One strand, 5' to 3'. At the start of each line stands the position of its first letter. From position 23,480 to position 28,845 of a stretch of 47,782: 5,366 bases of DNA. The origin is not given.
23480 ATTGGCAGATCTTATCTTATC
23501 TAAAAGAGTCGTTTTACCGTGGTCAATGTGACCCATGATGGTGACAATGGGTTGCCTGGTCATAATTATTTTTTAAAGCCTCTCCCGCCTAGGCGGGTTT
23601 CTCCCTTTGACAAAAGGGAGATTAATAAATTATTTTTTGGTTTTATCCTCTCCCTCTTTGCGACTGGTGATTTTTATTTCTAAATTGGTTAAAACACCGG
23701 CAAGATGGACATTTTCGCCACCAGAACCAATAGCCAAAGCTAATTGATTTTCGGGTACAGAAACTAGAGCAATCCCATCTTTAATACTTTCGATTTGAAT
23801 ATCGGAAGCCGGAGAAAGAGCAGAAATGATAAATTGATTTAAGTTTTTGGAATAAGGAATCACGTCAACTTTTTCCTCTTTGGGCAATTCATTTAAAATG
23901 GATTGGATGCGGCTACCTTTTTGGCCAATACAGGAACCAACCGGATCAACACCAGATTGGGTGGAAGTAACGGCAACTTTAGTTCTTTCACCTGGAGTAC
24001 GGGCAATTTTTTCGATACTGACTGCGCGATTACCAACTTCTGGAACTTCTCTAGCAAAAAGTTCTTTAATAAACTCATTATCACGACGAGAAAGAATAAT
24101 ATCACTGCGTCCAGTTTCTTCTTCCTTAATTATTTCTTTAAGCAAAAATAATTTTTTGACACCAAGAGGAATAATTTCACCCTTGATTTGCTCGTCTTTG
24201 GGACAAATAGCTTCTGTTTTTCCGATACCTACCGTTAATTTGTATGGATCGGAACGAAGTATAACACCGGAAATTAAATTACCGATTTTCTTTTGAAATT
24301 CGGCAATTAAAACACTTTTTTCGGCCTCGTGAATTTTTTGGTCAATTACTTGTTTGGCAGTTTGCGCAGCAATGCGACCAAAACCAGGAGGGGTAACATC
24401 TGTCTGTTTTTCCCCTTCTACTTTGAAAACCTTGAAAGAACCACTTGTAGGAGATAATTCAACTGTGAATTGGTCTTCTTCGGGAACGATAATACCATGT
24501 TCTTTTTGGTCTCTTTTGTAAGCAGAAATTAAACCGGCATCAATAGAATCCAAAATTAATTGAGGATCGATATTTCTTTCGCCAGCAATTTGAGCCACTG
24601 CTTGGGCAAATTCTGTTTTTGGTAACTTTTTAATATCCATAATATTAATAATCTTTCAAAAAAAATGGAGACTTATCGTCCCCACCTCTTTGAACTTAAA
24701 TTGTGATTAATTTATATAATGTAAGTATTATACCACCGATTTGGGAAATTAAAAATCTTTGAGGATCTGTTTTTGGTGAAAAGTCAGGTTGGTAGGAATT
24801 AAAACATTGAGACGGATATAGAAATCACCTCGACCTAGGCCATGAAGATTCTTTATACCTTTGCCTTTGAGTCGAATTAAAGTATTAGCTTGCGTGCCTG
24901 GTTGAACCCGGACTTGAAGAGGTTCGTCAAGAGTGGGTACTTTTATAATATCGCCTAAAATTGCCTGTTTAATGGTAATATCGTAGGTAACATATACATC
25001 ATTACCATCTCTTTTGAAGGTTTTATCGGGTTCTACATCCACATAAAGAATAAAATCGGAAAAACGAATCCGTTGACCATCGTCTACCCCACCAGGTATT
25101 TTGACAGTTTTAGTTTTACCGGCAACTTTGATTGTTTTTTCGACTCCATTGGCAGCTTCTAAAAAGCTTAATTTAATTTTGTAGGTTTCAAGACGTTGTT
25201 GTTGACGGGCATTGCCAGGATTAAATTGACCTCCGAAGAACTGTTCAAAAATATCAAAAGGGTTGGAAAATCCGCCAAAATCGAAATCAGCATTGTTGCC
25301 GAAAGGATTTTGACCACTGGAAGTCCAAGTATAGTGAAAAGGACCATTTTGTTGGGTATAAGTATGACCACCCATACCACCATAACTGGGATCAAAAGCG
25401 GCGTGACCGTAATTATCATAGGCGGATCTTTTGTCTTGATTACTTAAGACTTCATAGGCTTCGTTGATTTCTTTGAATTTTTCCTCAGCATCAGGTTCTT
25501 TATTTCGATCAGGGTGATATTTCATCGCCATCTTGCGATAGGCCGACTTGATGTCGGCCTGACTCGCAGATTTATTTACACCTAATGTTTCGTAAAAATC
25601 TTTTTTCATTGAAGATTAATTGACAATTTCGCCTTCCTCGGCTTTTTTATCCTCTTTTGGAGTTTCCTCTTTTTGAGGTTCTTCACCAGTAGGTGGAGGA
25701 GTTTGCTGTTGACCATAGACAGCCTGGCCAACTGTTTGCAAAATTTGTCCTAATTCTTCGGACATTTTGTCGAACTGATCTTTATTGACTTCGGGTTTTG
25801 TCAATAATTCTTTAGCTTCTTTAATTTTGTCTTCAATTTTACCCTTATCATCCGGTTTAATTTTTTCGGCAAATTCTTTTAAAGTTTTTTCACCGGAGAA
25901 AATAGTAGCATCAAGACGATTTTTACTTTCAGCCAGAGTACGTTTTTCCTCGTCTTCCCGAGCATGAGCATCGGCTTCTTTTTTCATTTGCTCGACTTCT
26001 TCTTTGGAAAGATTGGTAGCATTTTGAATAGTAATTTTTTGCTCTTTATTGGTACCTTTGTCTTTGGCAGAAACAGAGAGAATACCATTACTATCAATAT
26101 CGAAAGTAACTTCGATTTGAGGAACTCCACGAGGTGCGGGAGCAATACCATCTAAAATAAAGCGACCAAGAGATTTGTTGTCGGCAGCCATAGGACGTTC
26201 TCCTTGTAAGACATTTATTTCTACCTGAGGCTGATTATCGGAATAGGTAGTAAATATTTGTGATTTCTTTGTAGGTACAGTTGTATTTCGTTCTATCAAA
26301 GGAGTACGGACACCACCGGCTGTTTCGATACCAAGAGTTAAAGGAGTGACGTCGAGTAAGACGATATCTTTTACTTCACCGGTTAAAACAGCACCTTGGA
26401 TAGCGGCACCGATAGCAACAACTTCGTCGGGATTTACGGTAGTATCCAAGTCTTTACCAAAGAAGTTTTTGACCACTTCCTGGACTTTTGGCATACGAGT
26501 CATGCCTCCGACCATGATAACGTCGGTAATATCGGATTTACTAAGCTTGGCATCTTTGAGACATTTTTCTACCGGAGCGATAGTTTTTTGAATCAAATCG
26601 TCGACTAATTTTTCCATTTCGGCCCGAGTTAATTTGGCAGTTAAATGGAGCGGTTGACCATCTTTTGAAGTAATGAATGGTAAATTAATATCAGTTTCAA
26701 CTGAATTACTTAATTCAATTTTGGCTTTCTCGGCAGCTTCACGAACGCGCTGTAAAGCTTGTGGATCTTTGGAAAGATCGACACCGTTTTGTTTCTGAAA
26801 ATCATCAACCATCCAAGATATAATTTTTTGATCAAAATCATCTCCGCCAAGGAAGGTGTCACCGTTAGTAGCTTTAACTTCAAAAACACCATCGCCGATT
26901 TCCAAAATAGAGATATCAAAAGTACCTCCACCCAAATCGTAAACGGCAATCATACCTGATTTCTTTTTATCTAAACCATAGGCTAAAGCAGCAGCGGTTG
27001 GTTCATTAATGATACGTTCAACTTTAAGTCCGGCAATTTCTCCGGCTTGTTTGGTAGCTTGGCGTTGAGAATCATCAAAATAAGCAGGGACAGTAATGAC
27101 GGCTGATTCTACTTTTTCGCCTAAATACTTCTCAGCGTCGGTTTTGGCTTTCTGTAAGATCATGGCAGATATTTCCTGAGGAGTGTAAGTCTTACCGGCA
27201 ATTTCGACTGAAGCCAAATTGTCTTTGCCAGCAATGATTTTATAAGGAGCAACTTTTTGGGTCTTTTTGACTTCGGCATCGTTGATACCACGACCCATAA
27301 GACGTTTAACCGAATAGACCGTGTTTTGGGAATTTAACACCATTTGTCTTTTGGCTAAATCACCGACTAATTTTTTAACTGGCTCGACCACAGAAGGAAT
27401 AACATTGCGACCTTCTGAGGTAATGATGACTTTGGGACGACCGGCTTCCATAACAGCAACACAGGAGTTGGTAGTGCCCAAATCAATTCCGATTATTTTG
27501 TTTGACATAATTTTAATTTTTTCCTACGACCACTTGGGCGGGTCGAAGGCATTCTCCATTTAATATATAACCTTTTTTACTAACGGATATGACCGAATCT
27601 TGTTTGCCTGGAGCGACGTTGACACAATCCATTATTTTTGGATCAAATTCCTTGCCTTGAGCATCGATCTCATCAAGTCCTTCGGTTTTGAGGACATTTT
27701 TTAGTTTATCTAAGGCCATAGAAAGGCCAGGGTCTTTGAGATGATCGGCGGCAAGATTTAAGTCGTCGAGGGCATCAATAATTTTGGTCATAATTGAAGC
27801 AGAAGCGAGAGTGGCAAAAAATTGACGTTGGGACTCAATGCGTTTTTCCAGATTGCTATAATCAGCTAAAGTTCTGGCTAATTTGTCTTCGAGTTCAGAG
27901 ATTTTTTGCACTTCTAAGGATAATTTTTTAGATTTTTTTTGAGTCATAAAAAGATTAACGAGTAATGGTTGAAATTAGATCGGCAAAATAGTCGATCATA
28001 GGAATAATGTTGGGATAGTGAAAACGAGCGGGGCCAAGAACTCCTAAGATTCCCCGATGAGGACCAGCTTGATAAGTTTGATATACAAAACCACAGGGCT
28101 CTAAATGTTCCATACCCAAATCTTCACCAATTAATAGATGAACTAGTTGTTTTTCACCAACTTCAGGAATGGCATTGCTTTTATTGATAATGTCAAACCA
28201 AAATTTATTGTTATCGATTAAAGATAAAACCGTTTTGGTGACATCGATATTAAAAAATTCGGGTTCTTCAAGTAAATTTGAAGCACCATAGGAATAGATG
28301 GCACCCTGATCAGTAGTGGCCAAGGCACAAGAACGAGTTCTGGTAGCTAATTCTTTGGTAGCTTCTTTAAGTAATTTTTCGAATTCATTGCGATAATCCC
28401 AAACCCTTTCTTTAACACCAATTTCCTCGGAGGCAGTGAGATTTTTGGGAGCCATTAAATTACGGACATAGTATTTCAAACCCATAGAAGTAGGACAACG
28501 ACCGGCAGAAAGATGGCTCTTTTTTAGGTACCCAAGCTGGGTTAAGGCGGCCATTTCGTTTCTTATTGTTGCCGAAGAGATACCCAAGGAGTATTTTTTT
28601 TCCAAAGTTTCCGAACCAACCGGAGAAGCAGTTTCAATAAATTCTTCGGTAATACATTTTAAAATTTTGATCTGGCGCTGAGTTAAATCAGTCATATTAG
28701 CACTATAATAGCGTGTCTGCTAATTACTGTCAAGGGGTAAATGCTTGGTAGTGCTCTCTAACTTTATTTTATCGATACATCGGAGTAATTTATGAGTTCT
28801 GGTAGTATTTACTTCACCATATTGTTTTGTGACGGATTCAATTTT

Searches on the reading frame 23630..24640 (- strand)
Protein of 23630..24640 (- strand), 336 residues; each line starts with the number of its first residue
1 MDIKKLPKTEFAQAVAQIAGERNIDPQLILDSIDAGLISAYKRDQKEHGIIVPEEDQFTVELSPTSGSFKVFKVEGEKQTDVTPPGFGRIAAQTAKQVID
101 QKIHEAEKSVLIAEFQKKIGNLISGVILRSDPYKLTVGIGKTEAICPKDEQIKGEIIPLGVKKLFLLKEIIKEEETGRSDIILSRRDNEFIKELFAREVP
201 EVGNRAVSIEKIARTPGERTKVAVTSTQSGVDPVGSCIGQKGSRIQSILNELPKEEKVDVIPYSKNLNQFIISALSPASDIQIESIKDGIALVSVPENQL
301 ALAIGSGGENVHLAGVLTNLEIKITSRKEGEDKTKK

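Call 49: search_protein_families(library=pfam, proteins=[window:23630-24640:-], max_evalue=0.0001)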
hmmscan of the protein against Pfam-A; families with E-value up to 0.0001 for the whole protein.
window:23630-24640:- (336 aa): 2 families
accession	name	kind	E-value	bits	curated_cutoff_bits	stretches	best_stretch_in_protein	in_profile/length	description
PF13184.12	KH_5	-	2.9e-23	82.2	27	1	216-283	1-67/69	NusA-like KH domain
PF08529.16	NusA_N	-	3.4e-16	60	23.8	2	10-74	1-58/119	NusA N-terminal domain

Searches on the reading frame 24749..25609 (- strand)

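Call 48: search_protein_families(library=pfam, proteins=[window:24749-25609:-], max_evalue=0.0001)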
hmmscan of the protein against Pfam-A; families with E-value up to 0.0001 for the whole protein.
window:24749-25609:- (286 aa): 2 families
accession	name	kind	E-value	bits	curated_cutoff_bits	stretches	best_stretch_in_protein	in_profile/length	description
PF01556.23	DnaJ_C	-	4.9e-33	114.8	26.6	1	143-272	3-152/152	DnaJ C terminal domain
PF00226.36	DnaJ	-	1.4e-28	99.2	27.8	1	4-65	1-63/63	DnaJ domain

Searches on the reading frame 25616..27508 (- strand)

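Call 48: search_protein_families(library=pfam, proteins=[window:25616-27508:-], max_evalue=0.0001)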
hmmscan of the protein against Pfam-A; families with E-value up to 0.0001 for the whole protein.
window:25616-27508:- (630 aa): 2 families
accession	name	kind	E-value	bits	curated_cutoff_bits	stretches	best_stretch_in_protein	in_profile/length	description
PF00012.26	HSP70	-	2.5e-248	825.6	20.6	1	5-598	1-598/599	Hsp70 protein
PF06723.19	MreB_Mbl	-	1e-17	64.5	27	1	119-370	79-317/327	MreB/Mbl protein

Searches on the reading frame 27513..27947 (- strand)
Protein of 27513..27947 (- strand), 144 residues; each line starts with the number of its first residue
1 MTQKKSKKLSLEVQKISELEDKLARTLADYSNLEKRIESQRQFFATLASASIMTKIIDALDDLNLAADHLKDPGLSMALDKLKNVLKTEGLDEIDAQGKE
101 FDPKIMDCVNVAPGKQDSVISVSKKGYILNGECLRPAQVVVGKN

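Call 48: search_protein_families(library=pfam, proteins=[window:27513-27947:-], max_evalue=0.0001)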
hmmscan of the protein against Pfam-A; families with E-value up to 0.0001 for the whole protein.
window:27513-27947:- (144 aa): 1 family
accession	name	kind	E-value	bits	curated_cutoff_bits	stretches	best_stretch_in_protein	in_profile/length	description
PF01025.24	GrpE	-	1.1e-27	97.2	25.8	1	6-143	17-165/165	GrpE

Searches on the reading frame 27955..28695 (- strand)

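Call 48: search_protein_families(library=pfam, proteins=[window:27955-28695:-], max_evalue=0.0001)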
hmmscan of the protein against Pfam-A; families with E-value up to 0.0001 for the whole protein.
window:27955-28695:- (246 aa): 1 family
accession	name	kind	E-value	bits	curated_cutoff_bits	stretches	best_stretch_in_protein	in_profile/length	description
PF01628.27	HrcA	-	7.6e-18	65.7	22.2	1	103-231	103-215/215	HrcA protein C terminal domain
